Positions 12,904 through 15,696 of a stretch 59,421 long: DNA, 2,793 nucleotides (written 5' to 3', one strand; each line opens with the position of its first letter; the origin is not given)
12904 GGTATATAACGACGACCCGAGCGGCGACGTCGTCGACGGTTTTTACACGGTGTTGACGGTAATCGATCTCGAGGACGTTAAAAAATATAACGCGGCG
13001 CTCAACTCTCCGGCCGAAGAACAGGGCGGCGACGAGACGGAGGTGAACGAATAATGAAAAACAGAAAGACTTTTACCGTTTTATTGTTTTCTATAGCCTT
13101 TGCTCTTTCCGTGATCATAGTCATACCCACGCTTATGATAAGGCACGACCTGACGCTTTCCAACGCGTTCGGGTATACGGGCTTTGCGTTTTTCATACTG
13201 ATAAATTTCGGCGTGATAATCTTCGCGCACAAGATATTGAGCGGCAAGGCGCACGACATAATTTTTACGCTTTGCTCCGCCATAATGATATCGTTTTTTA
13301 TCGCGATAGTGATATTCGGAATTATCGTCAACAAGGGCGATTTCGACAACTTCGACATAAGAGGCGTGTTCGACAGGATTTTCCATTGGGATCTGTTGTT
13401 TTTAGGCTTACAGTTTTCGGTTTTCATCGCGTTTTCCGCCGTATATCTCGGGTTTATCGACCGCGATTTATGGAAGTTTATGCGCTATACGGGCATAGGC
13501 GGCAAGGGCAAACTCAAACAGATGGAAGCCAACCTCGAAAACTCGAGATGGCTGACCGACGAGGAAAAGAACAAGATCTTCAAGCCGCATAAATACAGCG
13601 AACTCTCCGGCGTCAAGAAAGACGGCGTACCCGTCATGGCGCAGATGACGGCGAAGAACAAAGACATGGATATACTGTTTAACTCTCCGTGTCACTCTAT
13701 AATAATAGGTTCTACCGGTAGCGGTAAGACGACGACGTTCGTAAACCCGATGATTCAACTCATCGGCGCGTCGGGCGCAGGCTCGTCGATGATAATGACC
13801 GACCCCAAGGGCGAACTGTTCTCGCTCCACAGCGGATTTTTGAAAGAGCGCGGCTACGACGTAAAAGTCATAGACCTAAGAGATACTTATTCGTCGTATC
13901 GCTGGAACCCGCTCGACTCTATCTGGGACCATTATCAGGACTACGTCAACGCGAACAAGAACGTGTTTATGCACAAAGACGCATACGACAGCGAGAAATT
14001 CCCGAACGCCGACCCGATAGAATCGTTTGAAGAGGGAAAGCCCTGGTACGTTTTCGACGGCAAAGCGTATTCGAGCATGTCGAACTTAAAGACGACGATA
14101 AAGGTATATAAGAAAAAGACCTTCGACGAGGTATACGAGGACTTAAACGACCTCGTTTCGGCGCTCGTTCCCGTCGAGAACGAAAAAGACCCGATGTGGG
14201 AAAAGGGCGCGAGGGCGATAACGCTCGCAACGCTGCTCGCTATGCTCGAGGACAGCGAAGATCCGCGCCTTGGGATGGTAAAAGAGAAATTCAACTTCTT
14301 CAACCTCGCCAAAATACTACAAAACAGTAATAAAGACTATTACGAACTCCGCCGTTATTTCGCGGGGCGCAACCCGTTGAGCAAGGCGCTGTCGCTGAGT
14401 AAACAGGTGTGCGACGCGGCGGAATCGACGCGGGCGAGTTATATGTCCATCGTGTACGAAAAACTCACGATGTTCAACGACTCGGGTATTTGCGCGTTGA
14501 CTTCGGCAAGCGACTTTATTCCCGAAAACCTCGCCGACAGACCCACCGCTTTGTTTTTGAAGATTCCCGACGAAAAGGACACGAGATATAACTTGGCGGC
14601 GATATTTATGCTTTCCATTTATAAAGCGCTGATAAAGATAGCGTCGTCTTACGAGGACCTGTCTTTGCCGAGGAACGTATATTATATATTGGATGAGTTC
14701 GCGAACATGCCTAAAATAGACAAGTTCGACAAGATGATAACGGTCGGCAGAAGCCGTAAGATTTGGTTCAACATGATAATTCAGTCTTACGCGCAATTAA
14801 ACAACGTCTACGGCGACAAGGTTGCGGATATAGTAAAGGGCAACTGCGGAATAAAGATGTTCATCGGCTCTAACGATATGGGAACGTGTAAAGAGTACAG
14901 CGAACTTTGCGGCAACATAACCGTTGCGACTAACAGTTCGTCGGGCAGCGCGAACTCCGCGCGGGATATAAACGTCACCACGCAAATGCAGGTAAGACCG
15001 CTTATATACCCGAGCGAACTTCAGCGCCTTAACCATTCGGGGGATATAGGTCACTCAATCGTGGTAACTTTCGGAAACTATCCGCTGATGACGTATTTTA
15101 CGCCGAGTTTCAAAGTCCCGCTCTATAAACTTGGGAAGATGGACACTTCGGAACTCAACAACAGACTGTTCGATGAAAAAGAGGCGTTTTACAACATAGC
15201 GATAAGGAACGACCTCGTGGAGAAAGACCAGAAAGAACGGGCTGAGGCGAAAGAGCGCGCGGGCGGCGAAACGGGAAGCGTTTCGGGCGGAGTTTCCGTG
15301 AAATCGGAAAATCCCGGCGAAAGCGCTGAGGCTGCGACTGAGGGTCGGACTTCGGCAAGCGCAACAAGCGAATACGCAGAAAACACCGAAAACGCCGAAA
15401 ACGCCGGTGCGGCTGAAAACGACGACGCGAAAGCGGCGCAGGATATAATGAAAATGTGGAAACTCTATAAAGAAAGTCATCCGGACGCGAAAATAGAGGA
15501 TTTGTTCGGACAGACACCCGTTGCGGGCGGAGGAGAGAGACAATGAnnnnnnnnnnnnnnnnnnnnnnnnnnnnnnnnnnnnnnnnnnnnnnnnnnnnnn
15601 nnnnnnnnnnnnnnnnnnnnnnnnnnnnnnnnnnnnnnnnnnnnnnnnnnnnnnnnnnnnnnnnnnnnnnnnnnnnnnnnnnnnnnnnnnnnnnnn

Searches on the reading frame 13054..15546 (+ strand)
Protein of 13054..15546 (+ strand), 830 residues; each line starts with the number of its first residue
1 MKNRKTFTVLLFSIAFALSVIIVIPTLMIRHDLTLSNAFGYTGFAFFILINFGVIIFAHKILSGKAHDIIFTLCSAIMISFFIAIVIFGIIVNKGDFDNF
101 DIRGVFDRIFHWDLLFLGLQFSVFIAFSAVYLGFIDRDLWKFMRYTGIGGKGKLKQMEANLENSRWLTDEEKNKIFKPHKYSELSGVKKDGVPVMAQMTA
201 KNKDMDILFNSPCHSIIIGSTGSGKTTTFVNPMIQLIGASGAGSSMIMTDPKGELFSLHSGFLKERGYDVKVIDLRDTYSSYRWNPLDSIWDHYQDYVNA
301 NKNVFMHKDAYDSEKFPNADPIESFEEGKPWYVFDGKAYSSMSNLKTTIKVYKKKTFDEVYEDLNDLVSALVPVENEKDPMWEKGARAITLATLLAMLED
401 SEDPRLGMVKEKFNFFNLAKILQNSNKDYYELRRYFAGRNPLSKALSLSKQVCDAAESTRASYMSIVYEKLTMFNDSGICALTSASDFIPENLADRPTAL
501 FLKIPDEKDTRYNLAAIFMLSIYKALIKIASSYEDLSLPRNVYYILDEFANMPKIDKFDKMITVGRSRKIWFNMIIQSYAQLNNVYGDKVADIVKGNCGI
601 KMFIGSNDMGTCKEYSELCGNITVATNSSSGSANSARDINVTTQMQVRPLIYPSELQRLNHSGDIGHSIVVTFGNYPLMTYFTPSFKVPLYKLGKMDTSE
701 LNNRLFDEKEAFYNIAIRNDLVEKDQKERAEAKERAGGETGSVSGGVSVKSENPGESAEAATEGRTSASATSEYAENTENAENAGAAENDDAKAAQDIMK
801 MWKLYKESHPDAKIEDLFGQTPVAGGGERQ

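Call 5: search_protein_families(library=pfam, proteins=[window:13054-15546:+])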
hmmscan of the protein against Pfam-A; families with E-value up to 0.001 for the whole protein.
window:13054-15546:+ (830 aa): 5 families
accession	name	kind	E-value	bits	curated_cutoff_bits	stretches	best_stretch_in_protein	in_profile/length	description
PF02534.20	T4SS-DNA_transf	-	7e-49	167.4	20.1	1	207-678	44-438/468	Type IV secretory system Conjugative DNA transfer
PF12696.13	TraG-D_C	-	2.9e-31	108.5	22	1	542-660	2-125/126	TraM recognition site of TraD and TraG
PF10412.15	TrwB_AAD_bind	-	4.1e-28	98.8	20.5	1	361-661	87-368/387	Type IV secretion-system coupling protein DNA-binding domain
PF00270.35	DEAD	-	0.00028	21.1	26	1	215-272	17-76/167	DEAD/DEAH box helicase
PF01935.23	DUF87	-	0.00085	19.9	23.2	0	214-275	25-81/220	Helicase HerA, central domain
